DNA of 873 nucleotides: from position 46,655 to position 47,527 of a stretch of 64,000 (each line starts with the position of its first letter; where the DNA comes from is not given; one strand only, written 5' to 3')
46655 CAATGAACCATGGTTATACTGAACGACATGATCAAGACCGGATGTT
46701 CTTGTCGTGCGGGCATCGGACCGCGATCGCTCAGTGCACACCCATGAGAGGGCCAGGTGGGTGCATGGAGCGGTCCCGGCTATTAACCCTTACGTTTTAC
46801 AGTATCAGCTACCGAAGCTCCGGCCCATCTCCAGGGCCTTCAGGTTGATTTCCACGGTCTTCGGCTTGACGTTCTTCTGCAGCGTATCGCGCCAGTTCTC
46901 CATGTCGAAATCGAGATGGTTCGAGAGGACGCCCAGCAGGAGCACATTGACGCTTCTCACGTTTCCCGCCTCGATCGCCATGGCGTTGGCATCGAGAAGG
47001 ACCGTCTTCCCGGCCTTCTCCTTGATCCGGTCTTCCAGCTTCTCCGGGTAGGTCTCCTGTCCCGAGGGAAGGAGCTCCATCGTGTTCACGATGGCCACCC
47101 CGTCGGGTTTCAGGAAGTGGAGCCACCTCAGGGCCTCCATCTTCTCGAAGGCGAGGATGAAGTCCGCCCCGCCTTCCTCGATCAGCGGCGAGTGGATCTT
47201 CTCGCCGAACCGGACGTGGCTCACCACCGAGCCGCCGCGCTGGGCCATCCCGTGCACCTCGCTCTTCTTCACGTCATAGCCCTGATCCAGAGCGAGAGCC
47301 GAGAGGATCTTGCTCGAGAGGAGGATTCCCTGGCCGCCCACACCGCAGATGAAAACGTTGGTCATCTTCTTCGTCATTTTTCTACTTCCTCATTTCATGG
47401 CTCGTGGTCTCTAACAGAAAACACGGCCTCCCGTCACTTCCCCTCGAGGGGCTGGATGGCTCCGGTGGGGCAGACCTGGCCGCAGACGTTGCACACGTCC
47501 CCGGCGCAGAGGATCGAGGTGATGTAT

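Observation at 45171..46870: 1.45 kb lower-GC insert carrying a DUF4143-type AAA ATPase, flanked by imperfect direct repeats (about 115-130 bp) that duplicate the 3' end of iorB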

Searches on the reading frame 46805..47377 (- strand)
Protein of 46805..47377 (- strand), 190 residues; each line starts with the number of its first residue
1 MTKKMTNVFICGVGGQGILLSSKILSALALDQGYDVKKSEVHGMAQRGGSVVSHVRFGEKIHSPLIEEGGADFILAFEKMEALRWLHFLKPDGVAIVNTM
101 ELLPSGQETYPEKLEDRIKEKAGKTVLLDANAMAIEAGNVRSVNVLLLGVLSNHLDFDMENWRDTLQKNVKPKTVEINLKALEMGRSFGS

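Call 6: search_protein_families(library=pfam, proteins=[window:46805-47377:-])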
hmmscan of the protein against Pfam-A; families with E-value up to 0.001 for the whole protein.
window:46805-47377:- (190 aa): 1 family
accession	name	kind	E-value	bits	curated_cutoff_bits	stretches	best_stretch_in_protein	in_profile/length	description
PF01558.24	POR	-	1.5e-42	146.1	27.4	1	14-186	1-172/173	Pyruvate ferredoxin/flavodoxin oxidoreductase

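Call 8: find_encoding_contigs(protein=window:46805-47377:-, flank=6000, max_places=10)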
Protein window:46805-47377:- (190 aa): 15 contigs read that carry it; 10 places shown.
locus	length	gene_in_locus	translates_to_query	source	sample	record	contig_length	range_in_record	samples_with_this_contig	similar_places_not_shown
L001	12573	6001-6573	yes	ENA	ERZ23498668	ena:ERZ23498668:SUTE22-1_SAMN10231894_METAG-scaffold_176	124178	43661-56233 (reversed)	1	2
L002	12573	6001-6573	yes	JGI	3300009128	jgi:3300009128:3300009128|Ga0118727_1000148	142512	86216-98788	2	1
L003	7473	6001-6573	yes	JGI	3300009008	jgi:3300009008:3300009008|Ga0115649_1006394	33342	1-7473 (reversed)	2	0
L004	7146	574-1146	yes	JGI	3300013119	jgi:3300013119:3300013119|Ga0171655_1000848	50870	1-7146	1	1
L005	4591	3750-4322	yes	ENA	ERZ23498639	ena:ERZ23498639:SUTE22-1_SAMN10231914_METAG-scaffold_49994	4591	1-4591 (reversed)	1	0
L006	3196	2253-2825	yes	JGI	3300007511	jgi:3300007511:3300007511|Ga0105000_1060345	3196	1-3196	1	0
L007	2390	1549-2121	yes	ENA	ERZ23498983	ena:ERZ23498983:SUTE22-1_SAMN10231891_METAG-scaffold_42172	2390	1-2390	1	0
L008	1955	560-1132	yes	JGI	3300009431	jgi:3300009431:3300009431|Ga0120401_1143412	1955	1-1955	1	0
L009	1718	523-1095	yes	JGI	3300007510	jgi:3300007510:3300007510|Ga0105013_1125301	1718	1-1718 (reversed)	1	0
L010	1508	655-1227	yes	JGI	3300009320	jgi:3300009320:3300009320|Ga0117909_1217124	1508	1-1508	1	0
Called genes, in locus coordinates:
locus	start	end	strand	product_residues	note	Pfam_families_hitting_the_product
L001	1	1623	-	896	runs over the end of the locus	PF02985:HEAT (faint), PF13646:HEAT_2, PF00092:VWA, PF13768:VWA_3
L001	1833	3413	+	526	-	PF02310:B12-binding, PF04055:Radical_SAM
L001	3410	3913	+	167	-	PF00359:PTS_EIIA_2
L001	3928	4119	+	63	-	PF20095:DUF6485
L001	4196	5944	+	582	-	PF01855:POR_N, PF02775:TPP_enzyme_C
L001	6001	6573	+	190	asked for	PF01558:POR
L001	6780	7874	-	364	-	PF13173:AAA_14, PF13635:DUF4143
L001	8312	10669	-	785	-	-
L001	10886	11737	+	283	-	PF03437:BtpA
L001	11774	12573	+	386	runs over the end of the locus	PF01916:DS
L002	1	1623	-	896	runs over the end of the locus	PF02985:HEAT (faint), PF13646:HEAT_2, PF00092:VWA, PF13768:VWA_3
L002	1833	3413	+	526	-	PF02310:B12-binding, PF04055:Radical_SAM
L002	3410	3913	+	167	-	PF00359:PTS_EIIA_2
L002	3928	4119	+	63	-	PF20095:DUF6485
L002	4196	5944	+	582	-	PF01855:POR_N, PF02775:TPP_enzyme_C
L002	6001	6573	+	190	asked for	PF01558:POR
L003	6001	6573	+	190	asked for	PF01558:POR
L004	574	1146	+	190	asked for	PF01558:POR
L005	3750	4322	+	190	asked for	PF01558:POR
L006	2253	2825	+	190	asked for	PF01558:POR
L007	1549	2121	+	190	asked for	PF01558:POR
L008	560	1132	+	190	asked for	PF01558:POR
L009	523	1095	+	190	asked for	PF01558:POR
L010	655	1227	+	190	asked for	PF01558:POR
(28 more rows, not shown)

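Call 40: find_homologous_proteins(query=window:46805-47377:-, max_evalue=1e-30)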
Query window:46805-47377:- (190 aa): 7618 proteins with E <= 1e-30 among 8000 candidates; the best 120 are listed.
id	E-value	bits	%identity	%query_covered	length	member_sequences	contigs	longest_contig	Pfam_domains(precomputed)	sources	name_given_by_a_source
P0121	9.0e-117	405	99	100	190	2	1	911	PF01558.26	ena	-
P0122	1.1e-103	363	88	99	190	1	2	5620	PF01558.26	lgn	-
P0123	9.7e-85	301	71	99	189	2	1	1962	PF01558.26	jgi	jgi:indolepyruvate ferredoxin oxidoreductase beta subunit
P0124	3.2e-84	299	74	96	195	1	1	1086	PF01558.26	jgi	jgi:indolepyruvate ferredoxin oxidoreductase beta subunit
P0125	1.2e-83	297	71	98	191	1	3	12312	PF01558.26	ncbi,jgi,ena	-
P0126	3.7e-82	292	70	99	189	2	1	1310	PF01558.26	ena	-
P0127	2.7e-79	283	69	98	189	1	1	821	PF01558.26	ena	-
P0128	6.1e-79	282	70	96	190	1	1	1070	PF01558.26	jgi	jgi:indolepyruvate ferredoxin oxidoreductase beta subunit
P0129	8.3e-78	278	68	97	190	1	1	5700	PF01558.26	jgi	-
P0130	1.0e-77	278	67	98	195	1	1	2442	PF01558.26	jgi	jgi:indolepyruvate ferredoxin oxidoreductase beta subunit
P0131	4.4e-77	276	65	98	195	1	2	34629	PF01558.26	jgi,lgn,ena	-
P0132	9.0e-76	272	66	99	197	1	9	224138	PF01558.26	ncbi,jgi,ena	-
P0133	8.0e-73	262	63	99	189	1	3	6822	PF01558.26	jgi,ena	-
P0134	1.8e-72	261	64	97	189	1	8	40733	PF01558.26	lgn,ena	-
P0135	3.7e-72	260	62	98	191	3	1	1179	PF01558.26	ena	-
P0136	2.4e-71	257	62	98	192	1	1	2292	PF01558.26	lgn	-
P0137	2.5e-71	257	63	99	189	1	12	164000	PF01558.26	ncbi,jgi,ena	-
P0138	3.6e-70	253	61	98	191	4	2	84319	PF01558.26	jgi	jgi:indolepyruvate ferredoxin oxidoreductase beta subunit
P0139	2.5e-69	251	59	100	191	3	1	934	PF01558.26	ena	-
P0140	2.5e-69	251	61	97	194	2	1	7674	PF01558.26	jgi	jgi:indolepyruvate ferredoxin oxidoreductase beta subunit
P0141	2.8e-69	250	59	99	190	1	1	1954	PF01558.26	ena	-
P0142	4.3e-69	250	61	98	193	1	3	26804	PF01558.26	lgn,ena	-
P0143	6.4e-69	249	60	98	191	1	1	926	PF01558.26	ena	-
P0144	6.6e-69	249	60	98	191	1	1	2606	PF01558.26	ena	-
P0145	7.4e-69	249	58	99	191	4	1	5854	PF01558.26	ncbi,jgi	-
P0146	8.4e-69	249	59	99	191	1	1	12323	PF01558.26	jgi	jgi:indolepyruvate ferredoxin oxidoreductase beta subunit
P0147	2.1e-68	248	60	99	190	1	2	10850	PF01558.26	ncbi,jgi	-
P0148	2.1e-68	248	60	99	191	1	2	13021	PF01558.26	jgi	jgi:indolepyruvate ferredoxin oxidoreductase beta subunit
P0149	2.4e-68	247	59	98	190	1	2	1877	PF01558.26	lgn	-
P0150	2.6e-68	247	60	98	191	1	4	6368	PF01558.26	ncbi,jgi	-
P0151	2.7e-68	247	61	98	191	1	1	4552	PF01558.26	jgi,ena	-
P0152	2.7e-68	247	60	98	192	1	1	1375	PF01558.26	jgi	jgi:indolepyruvate ferredoxin oxidoreductase beta subunit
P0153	2.9e-68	247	59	98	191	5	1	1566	PF01558.26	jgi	jgi:indolepyruvate ferredoxin oxidoreductase beta subunit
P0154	4.4e-68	247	58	100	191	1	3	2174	PF01558.26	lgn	-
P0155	4.8e-68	246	60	98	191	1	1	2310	PF01558.26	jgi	jgi:indolepyruvate ferredoxin oxidoreductase beta subunit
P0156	5.9e-68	246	58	100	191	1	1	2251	PF01558.26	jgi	jgi:indolepyruvate ferredoxin oxidoreductase beta subunit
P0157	7.1e-68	246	59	98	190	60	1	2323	PF01558.26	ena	-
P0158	1.1e-67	245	59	98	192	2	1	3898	PF01558.26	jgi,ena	-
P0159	1.2e-67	245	59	98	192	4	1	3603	PF01558.26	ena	-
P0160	1.9e-67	244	61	98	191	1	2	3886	PF01558.26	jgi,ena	-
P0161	2.3e-67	244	58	100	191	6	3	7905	PF01558.26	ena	-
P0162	2.4e-67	244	59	98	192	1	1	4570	PF01558.26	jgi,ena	-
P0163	2.8e-67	244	59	98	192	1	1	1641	PF01558.26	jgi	jgi:indolepyruvate ferredoxin oxidoreductase beta subunit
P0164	3.0e-67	244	59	98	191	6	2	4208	PF01558.26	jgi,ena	-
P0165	3.1e-67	244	59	98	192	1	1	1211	PF01558.26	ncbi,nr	ncbi:MAG: indolepyruvate oxidoreductase subunit beta [Candidatus Eisenbacteria sp.]|nr:indolepyruvat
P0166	5.4e-67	243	58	98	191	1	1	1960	PF01558.26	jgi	-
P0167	5.5e-67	243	57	99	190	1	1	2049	PF01558.26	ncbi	-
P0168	6.1e-67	243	56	98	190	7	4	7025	PF01558.26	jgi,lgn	jgi:indolepyruvate ferredoxin oxidoreductase beta subunit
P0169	6.2e-67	243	57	100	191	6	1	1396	PF01558.26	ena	-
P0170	7.5e-67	243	60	98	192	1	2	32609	PF01558.26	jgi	jgi:indolepyruvate ferredoxin oxidoreductase beta subunit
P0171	7.8e-67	242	57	99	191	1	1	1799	PF01558.26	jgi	jgi:indolepyruvate ferredoxin oxidoreductase beta subunit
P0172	8.0e-67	242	58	98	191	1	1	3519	PF01558.26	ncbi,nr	ncbi:MAG: indolepyruvate oxidoreductase subunit beta [Candidatus Eisenbacteria bacterium]|nr:indolep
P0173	1.0e-66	242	59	98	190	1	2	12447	PF01558.26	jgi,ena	-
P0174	1.2e-66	242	59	98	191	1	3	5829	PF01558.26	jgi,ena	-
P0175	1.3e-66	242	58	98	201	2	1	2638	PF01558.26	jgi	jgi:indolepyruvate ferredoxin oxidoreductase beta subunit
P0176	1.6e-66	242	58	99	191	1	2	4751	PF01558.26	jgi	jgi:indolepyruvate ferredoxin oxidoreductase beta subunit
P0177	1.6e-66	241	60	98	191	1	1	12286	PF01558.26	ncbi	-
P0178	1.6e-66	241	59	96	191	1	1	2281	PF01558.26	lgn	-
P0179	2.1e-66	241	60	98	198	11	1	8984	PF01558.26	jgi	-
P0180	2.3e-66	241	60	98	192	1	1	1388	PF01558.26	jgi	jgi:indolepyruvate ferredoxin oxidoreductase beta subunit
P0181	2.4e-66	241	58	98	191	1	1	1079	PF01558.26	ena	-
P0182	2.9e-66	241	58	98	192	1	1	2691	PF01558.26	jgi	jgi:indolepyruvate ferredoxin oxidoreductase, beta subunit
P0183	3.0e-66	241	59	98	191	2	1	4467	PF01558.26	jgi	-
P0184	3.0e-66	241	58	98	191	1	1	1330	PF01558.26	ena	-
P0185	3.2e-66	240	56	98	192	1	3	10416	PF01558.26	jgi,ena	-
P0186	3.5e-66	240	59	98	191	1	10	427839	PF01558.26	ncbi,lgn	-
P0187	4.1e-66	240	58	98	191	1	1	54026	PF01558.26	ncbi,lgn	-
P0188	4.7e-66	240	56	98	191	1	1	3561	PF01558.26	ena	-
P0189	5.3e-66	240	57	98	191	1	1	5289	PF01558.26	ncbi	-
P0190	6.4e-66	240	57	98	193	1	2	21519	PF01558.26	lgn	-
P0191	7.5e-66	239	56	100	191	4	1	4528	PF01558.26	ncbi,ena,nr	ncbi:MAG TPA: indolepyruvate oxidoreductase subunit beta, partial [bacterium]|nr:indolepyruvate oxid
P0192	7.5e-66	239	56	99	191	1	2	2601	PF01558.26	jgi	jgi:indolepyruvate ferredoxin oxidoreductase beta subunit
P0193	8.1e-66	239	59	98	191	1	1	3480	PF01558.26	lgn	-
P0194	1.1e-65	239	58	98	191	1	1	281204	PF01558.26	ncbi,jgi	jgi:indolepyruvate ferredoxin oxidoreductase beta subunit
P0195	1.1e-65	239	58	98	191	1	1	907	PF01558.26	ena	-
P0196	1.3e-65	239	56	100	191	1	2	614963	PF01558.26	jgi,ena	-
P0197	1.4e-65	238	58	98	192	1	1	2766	PF01558.26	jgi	jgi:indolepyruvate ferredoxin oxidoreductase beta subunit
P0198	1.5e-65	238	58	98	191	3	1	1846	PF01558.26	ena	-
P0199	1.5e-65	238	58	98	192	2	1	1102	PF01558.26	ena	-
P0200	1.5e-65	238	55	98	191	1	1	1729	PF01558.26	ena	-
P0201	1.7e-65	238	59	98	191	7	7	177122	PF01558.26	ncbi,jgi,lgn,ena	-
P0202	2.0e-65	238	57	98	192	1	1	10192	PF01558.26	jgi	jgi:indolepyruvate ferredoxin oxidoreductase beta subunit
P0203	2.4e-65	238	56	98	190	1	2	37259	PF01558.26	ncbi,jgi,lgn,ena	-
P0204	3.0e-65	237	57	100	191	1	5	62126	PF01558.26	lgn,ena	-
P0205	3.0e-65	237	58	98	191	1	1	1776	PF01558.26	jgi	jgi:indolepyruvate ferredoxin oxidoreductase beta subunit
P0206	3.0e-65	237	57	98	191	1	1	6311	PF01558.26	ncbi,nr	ncbi:indolepyruvate oxidoreductase subunit beta [bacterium]|nr:indolepyruvate oxidoreductase subunit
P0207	3.2e-65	237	59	96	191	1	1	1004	PF01558.26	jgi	jgi:indolepyruvate ferredoxin oxidoreductase beta subunit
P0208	4.0e-65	237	55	98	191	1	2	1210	PF01558.26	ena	-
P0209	4.2e-65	237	57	100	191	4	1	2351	PF01558.26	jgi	jgi:indolepyruvate ferredoxin oxidoreductase beta subunit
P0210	5.6e-65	236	58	97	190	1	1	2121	PF01558.26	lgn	-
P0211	5.7e-65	236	58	98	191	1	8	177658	PF01558.26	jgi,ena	-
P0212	5.8e-65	236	56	98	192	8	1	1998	PF01558.26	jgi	-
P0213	6.1e-65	236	57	98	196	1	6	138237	PF01558.26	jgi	-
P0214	6.1e-65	236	58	97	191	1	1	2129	PF01558.26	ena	-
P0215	6.2e-65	236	58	98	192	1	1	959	PF01558.26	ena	-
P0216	6.7e-65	236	57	98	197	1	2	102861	PF01558.26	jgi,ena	-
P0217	7.4e-65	236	56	100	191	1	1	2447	PF01558.26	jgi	-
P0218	8.6e-65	236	55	98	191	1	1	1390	PF01558.26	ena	-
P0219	1.1e-64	236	58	98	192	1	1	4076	PF01558.26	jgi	jgi:indolepyruvate ferredoxin oxidoreductase beta subunit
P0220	1.3e-64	235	57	98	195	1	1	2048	PF01558.26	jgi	-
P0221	2.4e-64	234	55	98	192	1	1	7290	PF01558.26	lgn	-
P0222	3.7e-64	234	57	98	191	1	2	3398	PF01558.26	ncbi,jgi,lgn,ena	jgi:indolepyruvate ferredoxin oxidoreductase beta subunit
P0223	4.1e-64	234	55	98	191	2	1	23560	PF01558.26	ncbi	-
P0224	4.1e-64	234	56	98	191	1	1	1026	PF01558.26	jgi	jgi:indolepyruvate ferredoxin oxidoreductase beta subunit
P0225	5.3e-64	233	56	98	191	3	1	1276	PF01558.26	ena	-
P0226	6.4e-64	233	57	96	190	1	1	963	PF01558.26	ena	-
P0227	8.6e-64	233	56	98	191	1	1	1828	PF01558.26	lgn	-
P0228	1.8e-63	231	59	96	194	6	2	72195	PF01558.26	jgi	-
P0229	4.2e-63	230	57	98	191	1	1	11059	PF01558.26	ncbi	ncbi:MAG: indolepyruvate oxidoreductase subunit beta [Candidatus Eisenbacteria bacterium]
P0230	4.8e-63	230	56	98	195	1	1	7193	PF01558.26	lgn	-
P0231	6.7e-63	230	56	98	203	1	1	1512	PF01558.26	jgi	jgi:indolepyruvate ferredoxin oxidoreductase beta subunit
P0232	7.2e-63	230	53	96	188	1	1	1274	PF01558.26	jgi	jgi:indolepyruvate ferredoxin oxidoreductase beta subunit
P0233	9.9e-63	229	56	98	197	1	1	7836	PF01558.26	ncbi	-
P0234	1.0e-62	229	58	96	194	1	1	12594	PF01558.26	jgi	-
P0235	1.0e-62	229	58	96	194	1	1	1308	PF01558.26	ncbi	-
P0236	1.2e-62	229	56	96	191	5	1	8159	PF01558.26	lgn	-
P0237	1.4e-62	229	58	96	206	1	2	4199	PF01558.26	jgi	-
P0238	1.7e-62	228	58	96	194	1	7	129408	PF01558.26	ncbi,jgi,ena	-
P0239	1.8e-62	228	55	98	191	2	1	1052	PF01558.26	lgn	-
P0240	1.9e-62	228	58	96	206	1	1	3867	PF01558.26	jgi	-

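Call 41: find_encoding_contigs(protein=P0122, flank=6000, max_places=4)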
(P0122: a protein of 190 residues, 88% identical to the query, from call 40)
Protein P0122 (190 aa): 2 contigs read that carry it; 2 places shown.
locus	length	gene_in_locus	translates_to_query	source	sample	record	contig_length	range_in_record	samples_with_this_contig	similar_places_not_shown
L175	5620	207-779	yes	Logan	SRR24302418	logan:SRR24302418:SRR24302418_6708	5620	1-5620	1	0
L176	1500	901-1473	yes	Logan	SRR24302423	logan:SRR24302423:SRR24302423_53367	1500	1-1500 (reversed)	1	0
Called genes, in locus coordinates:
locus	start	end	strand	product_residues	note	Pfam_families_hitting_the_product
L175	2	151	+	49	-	?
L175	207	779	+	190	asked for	PF01558:POR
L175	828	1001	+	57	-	-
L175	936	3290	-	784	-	PF02012:BNR (faint)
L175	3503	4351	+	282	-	PF03437:BtpA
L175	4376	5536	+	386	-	PF01916:DS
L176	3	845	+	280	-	?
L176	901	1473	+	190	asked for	PF01558:POR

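Call 42: find_encoding_contigs(protein=P0121, flank=3000, max_places=4)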
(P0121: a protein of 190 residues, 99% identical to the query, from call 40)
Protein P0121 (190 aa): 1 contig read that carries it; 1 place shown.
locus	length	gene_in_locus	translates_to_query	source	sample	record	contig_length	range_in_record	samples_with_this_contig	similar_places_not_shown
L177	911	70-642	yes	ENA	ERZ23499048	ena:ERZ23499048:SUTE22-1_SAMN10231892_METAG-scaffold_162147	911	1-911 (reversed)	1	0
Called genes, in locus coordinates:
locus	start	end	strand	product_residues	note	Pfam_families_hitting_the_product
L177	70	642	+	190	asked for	PF01558:POR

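Call 97: find_encoding_contigs(protein=P0125, flank=5000, max_places=3)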
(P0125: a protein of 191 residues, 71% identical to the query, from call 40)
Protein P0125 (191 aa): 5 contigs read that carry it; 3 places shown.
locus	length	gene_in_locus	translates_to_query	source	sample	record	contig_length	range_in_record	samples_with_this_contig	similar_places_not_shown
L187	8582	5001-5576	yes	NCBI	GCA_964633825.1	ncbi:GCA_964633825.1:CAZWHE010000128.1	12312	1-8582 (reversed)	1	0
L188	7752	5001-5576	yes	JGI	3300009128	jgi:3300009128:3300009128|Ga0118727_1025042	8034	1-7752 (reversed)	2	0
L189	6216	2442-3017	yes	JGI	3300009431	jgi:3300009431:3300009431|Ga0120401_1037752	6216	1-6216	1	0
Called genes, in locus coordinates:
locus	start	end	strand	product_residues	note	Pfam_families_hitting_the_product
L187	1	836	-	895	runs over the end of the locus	PF02985:HEAT (faint), PF13646:HEAT_2 (weak), PF13513:HEAT_EZ (faint), PF13646:HEAT_2, PF00092:VWA, PF13768:VWA_3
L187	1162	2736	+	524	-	PF02310:B12-binding, PF04055:Radical_SAM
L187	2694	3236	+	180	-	PF00359:PTS_EIIA_2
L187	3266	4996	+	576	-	PF01855:POR_N, PF02775:TPP_enzyme_C, PF14697:Fer4_21 (weak)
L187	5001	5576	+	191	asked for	PF01558:POR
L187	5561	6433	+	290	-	PF03437:BtpA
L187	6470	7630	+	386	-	PF01916:DS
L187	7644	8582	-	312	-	?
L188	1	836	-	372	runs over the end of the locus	?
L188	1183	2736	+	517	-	PF02310:B12-binding, PF04055:Radical_SAM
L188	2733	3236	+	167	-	PF00359:PTS_EIIA_2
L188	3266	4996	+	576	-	PF01855:POR_N, PF02775:TPP_enzyme_C, PF14697:Fer4_21 (weak)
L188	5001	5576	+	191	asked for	PF01558:POR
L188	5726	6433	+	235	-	PF03437:BtpA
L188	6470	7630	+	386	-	PF01916:DS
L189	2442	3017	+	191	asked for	PF01558:POR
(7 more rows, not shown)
